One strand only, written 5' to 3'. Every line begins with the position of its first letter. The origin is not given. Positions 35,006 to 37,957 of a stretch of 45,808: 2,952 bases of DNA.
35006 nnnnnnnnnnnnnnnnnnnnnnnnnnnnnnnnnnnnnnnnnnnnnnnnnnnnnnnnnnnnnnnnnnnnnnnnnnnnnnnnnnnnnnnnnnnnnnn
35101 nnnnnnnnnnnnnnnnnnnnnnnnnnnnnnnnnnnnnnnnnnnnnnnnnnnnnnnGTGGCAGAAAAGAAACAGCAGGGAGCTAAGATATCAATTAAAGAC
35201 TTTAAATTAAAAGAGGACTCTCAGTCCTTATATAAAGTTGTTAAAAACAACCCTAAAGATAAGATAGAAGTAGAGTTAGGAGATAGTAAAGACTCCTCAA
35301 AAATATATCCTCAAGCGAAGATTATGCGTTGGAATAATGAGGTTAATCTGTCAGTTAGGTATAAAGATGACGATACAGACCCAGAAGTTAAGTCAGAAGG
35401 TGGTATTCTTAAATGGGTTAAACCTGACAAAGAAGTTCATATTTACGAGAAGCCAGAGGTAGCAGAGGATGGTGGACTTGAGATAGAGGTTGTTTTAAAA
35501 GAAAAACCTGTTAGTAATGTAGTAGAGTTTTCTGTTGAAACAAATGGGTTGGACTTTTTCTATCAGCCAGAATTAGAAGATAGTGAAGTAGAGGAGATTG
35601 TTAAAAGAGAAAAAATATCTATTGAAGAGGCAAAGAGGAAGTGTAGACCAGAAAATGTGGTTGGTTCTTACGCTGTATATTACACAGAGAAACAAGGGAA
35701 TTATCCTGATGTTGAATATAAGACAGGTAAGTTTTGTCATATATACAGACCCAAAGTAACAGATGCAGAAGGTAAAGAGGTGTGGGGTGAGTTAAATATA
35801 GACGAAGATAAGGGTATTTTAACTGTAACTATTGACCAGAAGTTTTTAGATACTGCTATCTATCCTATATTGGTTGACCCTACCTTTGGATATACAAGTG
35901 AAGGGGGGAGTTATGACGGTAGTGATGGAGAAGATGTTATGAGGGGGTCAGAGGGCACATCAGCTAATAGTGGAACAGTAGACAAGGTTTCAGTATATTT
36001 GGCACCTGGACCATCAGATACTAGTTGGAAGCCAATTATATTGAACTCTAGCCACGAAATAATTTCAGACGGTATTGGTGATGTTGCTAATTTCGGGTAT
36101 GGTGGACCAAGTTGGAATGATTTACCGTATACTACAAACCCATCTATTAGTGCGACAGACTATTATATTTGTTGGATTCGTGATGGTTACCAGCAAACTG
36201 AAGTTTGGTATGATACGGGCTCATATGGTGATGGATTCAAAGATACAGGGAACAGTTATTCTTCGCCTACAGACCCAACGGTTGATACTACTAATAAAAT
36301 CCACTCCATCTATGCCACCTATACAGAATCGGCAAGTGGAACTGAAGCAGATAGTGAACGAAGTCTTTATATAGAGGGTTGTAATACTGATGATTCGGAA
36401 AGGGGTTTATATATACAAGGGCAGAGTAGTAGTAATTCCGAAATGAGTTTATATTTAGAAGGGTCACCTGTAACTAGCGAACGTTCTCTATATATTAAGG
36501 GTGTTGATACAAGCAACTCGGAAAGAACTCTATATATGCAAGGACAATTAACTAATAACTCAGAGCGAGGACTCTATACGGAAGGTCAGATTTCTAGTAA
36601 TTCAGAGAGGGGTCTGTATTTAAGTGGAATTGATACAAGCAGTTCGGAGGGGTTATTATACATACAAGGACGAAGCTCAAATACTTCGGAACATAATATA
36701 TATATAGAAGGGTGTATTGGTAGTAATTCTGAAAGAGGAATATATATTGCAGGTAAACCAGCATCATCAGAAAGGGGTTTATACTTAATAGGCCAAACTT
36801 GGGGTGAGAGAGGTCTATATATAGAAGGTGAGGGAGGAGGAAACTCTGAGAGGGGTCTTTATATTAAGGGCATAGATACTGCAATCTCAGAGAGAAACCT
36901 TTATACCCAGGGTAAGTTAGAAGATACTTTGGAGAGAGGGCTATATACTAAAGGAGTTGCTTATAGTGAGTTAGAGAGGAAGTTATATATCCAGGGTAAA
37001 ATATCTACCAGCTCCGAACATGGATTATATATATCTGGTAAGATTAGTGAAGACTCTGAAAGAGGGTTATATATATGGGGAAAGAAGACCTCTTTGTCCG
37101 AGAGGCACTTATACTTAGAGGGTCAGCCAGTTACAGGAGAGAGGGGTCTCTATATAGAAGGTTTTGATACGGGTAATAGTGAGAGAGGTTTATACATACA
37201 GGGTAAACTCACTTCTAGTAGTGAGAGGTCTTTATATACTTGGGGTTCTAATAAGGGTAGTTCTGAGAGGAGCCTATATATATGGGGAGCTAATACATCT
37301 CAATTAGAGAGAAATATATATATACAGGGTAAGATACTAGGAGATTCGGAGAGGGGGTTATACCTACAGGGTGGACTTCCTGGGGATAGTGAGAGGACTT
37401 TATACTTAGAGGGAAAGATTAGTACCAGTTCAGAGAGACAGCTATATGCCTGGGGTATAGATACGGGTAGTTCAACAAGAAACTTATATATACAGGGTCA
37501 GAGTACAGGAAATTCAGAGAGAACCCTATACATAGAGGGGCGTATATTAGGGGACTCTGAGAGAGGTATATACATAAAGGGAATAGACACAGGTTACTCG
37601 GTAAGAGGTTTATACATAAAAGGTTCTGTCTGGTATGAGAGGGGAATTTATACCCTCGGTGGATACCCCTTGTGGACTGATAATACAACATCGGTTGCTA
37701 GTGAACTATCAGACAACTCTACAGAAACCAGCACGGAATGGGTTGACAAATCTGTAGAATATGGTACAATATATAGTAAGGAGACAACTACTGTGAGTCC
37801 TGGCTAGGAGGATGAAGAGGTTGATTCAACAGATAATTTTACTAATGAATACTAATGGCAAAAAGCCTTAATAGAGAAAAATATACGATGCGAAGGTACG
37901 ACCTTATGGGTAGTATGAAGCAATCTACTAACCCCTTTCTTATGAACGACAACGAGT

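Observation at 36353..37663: About 32 tandem 12-14-residue repeats (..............) form half of a tail-fibre protein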

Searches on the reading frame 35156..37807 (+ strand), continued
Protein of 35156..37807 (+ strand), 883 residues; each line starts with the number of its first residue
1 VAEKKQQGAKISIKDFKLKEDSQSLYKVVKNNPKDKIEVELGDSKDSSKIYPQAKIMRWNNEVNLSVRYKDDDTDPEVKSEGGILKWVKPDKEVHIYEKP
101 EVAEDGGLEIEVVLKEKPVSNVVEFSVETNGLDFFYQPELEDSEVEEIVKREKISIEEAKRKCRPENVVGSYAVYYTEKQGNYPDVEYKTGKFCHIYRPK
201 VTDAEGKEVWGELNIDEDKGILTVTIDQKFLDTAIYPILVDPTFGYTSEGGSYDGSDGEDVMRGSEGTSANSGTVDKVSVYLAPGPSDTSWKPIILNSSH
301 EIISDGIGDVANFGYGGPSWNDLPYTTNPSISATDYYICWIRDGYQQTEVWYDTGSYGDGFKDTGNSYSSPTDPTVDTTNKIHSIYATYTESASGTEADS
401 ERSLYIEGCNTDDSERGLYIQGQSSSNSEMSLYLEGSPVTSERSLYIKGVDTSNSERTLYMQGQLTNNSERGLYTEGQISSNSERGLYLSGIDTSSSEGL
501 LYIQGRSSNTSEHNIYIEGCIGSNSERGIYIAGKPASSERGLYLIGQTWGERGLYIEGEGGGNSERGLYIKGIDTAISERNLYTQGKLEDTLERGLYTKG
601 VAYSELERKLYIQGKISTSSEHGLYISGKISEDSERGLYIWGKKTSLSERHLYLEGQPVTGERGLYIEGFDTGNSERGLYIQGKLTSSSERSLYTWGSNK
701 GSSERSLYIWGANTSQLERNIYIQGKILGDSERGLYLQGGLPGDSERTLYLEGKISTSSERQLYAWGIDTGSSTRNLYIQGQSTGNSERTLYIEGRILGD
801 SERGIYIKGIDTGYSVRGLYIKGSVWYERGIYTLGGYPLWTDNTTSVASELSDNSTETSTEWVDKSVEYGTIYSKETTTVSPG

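Call 55: find_encoding_contigs(protein=P0017, flank=8000, max_places=1)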
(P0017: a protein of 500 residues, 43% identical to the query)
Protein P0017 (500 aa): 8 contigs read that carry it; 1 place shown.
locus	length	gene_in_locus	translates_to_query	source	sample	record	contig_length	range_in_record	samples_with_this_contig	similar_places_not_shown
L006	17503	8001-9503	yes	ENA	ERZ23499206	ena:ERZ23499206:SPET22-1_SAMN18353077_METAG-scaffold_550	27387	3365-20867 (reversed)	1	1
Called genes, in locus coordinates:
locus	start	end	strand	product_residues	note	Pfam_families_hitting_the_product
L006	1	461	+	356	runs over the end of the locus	-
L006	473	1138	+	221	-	PF13641:Glyco_tranf_2_3, PF00535:Glycos_transf_2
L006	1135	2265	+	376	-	PF01041:DegT_DnrJ_EryC1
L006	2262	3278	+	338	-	PF01073:3Beta_HSD (weak), PF01370:Epimerase, PF02719:Polysacc_synt_2, PF04321:RmlD_sub_bind, PF07993:NAD_binding_4, PF16363:GDP_Man_Dehyd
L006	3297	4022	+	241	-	PF24175:SU10_adaptor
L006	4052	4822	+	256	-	-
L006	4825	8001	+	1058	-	-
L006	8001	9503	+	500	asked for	-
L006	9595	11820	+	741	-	PF10102:DUF2341 (faint), PF13385:Laminin_G_3, PF07953:Toxin_R_bind_N, PF13385:Laminin_G_3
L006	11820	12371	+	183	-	PF00535:Glycos_transf_2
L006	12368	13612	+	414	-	-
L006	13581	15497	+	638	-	-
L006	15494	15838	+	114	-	-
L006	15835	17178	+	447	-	-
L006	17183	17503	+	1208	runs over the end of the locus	-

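Call 56: find_encoding_contigs(protein=P0094, flank=8000, max_places=1)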
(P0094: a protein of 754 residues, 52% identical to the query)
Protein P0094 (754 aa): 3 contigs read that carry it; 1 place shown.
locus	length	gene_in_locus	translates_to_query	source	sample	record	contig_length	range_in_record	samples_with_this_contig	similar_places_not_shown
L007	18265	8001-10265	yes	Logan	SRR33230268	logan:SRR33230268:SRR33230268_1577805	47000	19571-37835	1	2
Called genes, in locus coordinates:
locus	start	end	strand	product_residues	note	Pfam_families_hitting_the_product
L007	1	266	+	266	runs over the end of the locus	-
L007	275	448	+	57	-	-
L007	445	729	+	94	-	-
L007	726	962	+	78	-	-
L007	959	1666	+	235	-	PF00535:Glycos_transf_2, PF13641:Glyco_tranf_2_3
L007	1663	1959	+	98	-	-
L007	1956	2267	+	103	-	-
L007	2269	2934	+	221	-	PF00535:Glycos_transf_2, PF10111:Glyco_tranf_2_2 (weak), PF13641:Glyco_tranf_2_3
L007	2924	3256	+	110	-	-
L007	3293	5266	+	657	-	PF23899:SU10_portal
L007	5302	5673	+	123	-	-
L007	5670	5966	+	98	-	-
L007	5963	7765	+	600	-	-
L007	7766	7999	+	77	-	-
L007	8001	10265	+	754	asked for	-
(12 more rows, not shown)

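Call 86: search_protein_families(library=phrogs, proteins=[P0146, P0155, P0148, L001:20246-21829:+, L001:17738-19693:+, L001:19686-20237:+], max_evalue=0.001)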
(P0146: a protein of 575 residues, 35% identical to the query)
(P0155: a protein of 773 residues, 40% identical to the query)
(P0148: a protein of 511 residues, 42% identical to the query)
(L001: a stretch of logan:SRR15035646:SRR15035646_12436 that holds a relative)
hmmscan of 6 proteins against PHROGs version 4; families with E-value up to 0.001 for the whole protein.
P0146 (575 aa): 2 families
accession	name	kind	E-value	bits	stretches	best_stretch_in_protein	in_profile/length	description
phrog_400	-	tail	1.5e-06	28.5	1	400-505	234-339/654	tail protein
phrog_1887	-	tail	0.00099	19.2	0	393-486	539-639/670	tail protein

P0155 (773 aa): 0 families

P0148 (511 aa): 2 families
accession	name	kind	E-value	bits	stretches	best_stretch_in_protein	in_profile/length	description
phrog_400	-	tail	3.5e-06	27.2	1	334-428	232-327/654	tail protein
phrog_1887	-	tail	0.00021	21.4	1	343-426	556-643/670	tail protein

L001:20246-21829:+ (528 aa): 1 family
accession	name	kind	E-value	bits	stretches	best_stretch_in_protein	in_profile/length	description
phrog_372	-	tail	8.6e-16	58.8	1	14-142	12-138/743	tail protein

L001:17738-19693:+ (651 aa): 18 families
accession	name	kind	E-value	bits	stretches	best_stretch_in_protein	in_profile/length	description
phrog_6900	-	tail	1.2e-68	232.7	1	11-224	33-234/235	tail length tape measure protein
phrog_58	-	tail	1.1e-58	200.7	1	13-629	275-1038/1544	tail length tape measure protein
phrog_5493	-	tail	2e-46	159.9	2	29-490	420-872/1102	tail length tape measure protein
phrog_3981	-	tail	2.4e-46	160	1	20-591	14-462/584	tail length tape measure protein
phrog_991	-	tail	6.1e-46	157.7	2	9-365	224-704/1966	tail length tape measure protein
phrog_1204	-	tail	8.5e-38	130.9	3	317-542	796-1005/1483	tail protein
phrog_24198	-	unknown function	1.3e-30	108.1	2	323-452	4-133/350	-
phrog_1272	-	tail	7.3e-29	101.2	2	489-580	1425-1517/1606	tail length tape measure protein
phrog_4372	-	tail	1.2e-26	93.5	2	376-590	1165-1364/1681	tail length tape measure protein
phrog_305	-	tail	1.7e-17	64.4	1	29-602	272-768/1001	tail length tape measure protein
phrog_4200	-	tail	1.4e-14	54.6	1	247-591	265-566/732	tail length tape measure protein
phrog_1686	-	tail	7e-14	51.6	1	485-611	1033-1156/1224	tail length tape measure protein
phrog_5448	-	tail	4.1e-08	31.6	1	421-613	1850-2037/3103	tail length tape measure protein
phrog_28775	-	tail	8.5e-07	28.2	1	352-488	378-517/1303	tail length tape measure protein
phrog_26805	-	unknown function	1.7e-05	24.3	1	471-589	492-609/697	-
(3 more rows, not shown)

L001:19686-20237:+ (183 aa): 2 families
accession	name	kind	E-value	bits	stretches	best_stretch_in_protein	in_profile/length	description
phrog_400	-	tail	5.5e-06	26.6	1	18-141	36-157/654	tail protein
phrog_196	-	tail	0.00024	20.8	1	60-164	164-270/536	baseplate hub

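Call 89: search_protein_families(library=ncbifam, proteins=[window:35156-37807:+], max_evalue=0.01)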
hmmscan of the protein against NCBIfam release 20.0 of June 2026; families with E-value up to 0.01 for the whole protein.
window:35156-37807:+ (883 aa): 0 families

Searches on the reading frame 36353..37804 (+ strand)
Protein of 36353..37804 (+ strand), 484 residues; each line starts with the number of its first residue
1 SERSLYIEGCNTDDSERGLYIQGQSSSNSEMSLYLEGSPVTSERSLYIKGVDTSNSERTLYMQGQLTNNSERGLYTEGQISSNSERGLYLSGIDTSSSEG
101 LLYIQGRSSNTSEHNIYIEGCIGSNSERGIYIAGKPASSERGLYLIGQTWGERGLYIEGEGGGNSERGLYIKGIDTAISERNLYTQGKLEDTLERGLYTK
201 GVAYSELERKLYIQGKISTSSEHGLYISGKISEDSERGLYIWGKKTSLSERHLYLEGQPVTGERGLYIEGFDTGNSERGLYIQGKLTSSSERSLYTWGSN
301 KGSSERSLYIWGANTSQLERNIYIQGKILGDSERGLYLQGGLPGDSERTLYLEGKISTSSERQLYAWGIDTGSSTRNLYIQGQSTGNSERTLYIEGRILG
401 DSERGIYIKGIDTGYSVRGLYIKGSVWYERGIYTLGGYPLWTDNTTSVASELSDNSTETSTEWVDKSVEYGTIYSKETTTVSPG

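Call 77: search_protein_families(library=pfam, proteins=[window:36353-37804:+], max_evalue=10)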
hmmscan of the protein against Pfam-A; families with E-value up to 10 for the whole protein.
window:36353-37804:+ (484 aa): 4 families
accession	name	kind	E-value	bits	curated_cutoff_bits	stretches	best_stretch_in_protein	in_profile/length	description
PF17893.6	Cas9_b_hairpin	-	0.044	13.9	25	0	339-361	46-68/90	CRISPR-associated endonuclease Cas9 beta-hairpin domain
PF25681.1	Phage_TTP_17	-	0.092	12.9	27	1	18-76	99-155/190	Phage tail tube protein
PF05963.17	Cytomega_US3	-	0.22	11.7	25.8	0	349-417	57-119/212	Cytomegalovirus US3 protein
PF14178.11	YppF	-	0.87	10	24.7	0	209-219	29-39/59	YppF-like protein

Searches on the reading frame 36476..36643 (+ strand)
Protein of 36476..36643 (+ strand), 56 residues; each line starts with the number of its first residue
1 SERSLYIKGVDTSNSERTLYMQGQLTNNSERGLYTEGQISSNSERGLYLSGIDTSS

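Call 60: search_protein_representatives(alignment_id=A3)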
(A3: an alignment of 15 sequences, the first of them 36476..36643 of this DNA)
Query: 15 sequences, 56 profile positions. Proteins with E-value up to 0.001 (for the whole library): 256; up to 1e-10: 124; up to 1e-30: 32. The best 150 are listed.
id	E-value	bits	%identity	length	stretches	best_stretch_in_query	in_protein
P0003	5.1e-161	538.5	-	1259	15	1-52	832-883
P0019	5.8e-120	407.0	-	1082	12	1-55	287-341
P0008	7.4e-119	403.5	-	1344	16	1-51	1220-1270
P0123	3.7e-102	350.0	-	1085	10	1-52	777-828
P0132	3.1e-91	315.1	-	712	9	2-51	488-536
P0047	6.8e-91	314.0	-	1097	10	1-49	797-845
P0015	1.1e-89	310.2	-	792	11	1-54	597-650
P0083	3.1e-89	308.6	-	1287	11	1-49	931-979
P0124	3.9e-78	273.1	-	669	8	1-54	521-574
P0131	9.9e-75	262.2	-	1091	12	2-48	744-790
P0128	3.0e-70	247.8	-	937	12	2-50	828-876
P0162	4.4e-69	244.1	-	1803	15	1-55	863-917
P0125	1.4e-65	232.9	-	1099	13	1-55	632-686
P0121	4.3e-65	231.3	-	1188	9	1-55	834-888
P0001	1.2e-63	226.8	-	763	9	1-48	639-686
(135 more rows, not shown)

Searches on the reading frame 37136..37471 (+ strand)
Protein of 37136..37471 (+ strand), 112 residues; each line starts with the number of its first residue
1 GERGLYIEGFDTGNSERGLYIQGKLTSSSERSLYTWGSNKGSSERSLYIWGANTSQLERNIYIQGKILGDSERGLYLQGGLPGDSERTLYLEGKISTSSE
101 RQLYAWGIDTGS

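Call 80: predict_structure(alignment_id=A6)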
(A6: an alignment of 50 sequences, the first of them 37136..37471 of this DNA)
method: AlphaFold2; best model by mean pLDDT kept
length: 112 residues; sequences in the alignment: 50
mean_pLDDT: 64.9   pTM: 0.51
mean pLDDT of the five models: 64.9, 64.5, 64.4, 63.3, 49.6
residues with pLDDT >= 90: 0; 70-90: 18; 50-70: 92; < 50: 2
segments of 3 or more residues with pLDDT < 50: none
pLDDT, mean of each block of 10 residues (from residue 1): 63 64 68 68 66 66 67 64 62 65 64 56
secondary structure, 60 per line:
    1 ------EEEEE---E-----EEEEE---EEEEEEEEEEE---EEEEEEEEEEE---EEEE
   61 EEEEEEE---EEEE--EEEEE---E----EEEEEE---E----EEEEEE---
elements in order: E7-11 E21-25 E29-39 E43-53 E57-67 E71-74 E77-81 E90-95 E104-109

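Call 83: fold_search(model_id=the predicted structure, library=pdb)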
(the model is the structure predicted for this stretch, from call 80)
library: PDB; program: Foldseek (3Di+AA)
matches with E <= 10: 95; with E <= 0.001: 0
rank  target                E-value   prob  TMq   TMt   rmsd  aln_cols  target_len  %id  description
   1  3p4g_B                9.8e-01  0.25  0.44  0.22   6.6       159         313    9  X-ray crystal structure of a hyperactive, Ca2+-dependent, beta-helical antifreeze protein from an Antarctic bacterium (released 2011-04-27)
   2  3p4g_A                1.1e+00  0.11  0.32  0.16   9.5       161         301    7  X-ray crystal structure of a hyperactive, Ca2+-dependent, beta-helical antifreeze protein from an Antarctic bacterium (released 2011-04-27)
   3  3lyc_N                1.7e+00  0.06  0.29  0.18   9.6       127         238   11  Crystal structure of Putative pectinase (YP_001304412.1) from Parabacteroides distasonis ATCC 8503 at 2.30 A resolutio (released 2010-03-16)
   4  3tis_A                1.7e+00  0.05  0.19  0.16  11.1       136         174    8  Crystal structures of yrdA from Escherichia coli, a homologous protein of gamma-class carbonic anhydrases, show possib (released 2012-08-01)
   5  9qez_A                1.7e+00  0.02  0.15  0.13  11.5       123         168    8  Carbonic anhydrase mutant (released 2025-12-10)
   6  3ixc                  2.1e+00  0.02  0.17  0.14  10.8       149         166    5  Crystal structure of hexapeptide transferase family protein from Anaplasma phagocytophilum (released 2009-09-22)
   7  3tio_F                2.2e+00  0.02  0.16  0.13  10.5       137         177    9  Crystal structures of yrdA from Escherichia coli, a homologous protein of gamma-class carbonic anhydrase, show possibl (released 2012-08-01)
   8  1xhd                  2.3e+00  0.04  0.19  0.15  10.7       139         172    7  X-ray crystal structure of putative acetyltransferase, product of BC4754 gene [Bacillus cereus] (released 2004-11-02)
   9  9gva_AAA              2.3e+00  0.03  0.18  0.15  11.0       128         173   13  Crystal structure of the gamma carbonic anhydrase from Porphyromonas gingivalis (released 2024-12-25)
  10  6eio                  2.3e+00  0.03  0.24  0.16   9.3       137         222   14  Crystal structure of an ice binding protein from an Antarctic Biological Consortium (released 2018-03-28)
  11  2wlg_C                2.3e+00  0.02  0.17  0.13  11.6       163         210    7  Crystallographic analysis of the polysialic acid O-acetyltransferase OatWY (released 2009-06-30)
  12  2wle_C                2.4e+00  0.01  0.11  0.08  12.4       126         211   10  Crystallographic analysis of the polysialic acid O-acetyltransferase OatWY (released 2009-06-30)
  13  4ihf_D                2.6e+00  0.03  0.18  0.11  10.5       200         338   10  Chasing Acyl Carrier Protein Through a Catalytic Cycle of Lipid A Production (released 2013-11-13)
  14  3p4g_C                2.7e+00  0.08  0.34  0.19   7.9       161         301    9  X-ray crystal structure of a hyperactive, Ca2+-dependent, beta-helical antifreeze protein from an Antarctic bacterium (released 2011-04-27)
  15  9qez_I                2.7e+00  0.03  0.17  0.14  10.9       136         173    7  Carbonic anhydrase mutant (released 2025-12-10)
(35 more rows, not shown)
